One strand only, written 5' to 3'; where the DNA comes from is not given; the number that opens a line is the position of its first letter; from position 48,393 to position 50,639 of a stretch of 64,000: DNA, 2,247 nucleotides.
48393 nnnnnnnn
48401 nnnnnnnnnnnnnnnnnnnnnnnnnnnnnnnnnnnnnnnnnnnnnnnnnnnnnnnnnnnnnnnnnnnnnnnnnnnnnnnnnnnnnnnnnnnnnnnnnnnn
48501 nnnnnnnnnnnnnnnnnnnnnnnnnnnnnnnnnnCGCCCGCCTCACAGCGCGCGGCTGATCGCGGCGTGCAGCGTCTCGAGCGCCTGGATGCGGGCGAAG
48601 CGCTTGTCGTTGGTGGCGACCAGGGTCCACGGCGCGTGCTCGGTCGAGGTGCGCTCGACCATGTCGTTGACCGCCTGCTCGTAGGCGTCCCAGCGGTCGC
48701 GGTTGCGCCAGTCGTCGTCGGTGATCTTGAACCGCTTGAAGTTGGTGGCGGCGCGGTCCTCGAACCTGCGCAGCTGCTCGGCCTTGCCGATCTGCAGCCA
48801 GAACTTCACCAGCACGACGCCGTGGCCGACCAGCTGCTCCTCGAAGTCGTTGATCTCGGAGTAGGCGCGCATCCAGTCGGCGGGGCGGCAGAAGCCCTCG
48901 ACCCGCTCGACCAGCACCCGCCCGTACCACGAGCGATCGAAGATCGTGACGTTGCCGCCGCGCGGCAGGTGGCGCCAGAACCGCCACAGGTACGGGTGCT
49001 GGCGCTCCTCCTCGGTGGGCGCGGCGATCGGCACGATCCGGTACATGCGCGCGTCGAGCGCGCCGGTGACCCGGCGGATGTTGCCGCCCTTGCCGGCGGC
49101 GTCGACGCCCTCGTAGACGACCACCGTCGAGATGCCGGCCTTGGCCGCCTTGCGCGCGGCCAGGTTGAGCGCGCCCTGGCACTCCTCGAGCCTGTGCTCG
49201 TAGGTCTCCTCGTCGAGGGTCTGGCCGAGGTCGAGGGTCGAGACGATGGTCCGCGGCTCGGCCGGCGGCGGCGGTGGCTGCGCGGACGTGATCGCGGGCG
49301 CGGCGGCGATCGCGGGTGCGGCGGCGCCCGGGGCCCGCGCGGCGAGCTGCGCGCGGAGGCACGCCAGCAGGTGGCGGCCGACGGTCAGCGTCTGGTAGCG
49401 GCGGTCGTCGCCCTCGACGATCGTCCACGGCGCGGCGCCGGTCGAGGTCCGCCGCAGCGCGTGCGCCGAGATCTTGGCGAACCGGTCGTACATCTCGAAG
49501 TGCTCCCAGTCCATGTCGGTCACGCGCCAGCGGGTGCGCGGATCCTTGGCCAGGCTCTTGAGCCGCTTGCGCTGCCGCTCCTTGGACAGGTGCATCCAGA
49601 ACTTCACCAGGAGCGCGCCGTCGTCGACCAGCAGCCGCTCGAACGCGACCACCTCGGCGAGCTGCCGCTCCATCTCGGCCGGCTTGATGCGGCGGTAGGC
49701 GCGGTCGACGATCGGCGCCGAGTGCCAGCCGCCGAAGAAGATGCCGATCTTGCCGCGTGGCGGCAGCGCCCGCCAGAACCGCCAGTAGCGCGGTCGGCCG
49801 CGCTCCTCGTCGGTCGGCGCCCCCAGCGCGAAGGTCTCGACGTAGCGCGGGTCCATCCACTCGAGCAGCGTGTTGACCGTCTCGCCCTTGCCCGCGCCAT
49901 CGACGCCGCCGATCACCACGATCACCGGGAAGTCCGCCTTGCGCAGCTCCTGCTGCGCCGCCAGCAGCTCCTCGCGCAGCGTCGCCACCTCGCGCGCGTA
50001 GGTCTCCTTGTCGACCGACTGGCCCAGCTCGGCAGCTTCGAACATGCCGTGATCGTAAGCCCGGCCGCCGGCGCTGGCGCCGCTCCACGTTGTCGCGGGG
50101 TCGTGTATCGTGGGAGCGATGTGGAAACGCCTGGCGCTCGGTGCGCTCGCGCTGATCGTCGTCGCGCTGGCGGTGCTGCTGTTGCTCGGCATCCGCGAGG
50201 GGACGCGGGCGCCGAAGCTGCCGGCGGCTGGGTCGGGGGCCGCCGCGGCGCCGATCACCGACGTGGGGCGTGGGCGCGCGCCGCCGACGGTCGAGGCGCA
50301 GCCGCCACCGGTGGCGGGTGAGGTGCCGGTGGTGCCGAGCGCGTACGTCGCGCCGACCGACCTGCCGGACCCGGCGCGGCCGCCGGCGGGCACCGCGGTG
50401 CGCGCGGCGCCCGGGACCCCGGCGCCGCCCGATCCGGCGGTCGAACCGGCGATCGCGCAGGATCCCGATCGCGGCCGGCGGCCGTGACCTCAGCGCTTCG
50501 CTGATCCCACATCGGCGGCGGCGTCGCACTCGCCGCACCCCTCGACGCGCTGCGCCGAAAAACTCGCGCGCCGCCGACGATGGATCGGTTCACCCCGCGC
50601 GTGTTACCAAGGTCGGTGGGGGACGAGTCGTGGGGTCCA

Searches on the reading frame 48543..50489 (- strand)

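Call 50: search_protein_families(library=pfam, proteins=[window:48543-50489:-], max_evalue=0.01)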
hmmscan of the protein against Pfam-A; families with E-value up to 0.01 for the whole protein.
window:48543-50489:- (648 aa): 1 family
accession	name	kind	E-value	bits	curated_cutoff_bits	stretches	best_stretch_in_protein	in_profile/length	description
PF03976.20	PPK2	-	3.3e-146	485.3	22.3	2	425-645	2-222/229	Polyphosphate kinase 2 (PPK2)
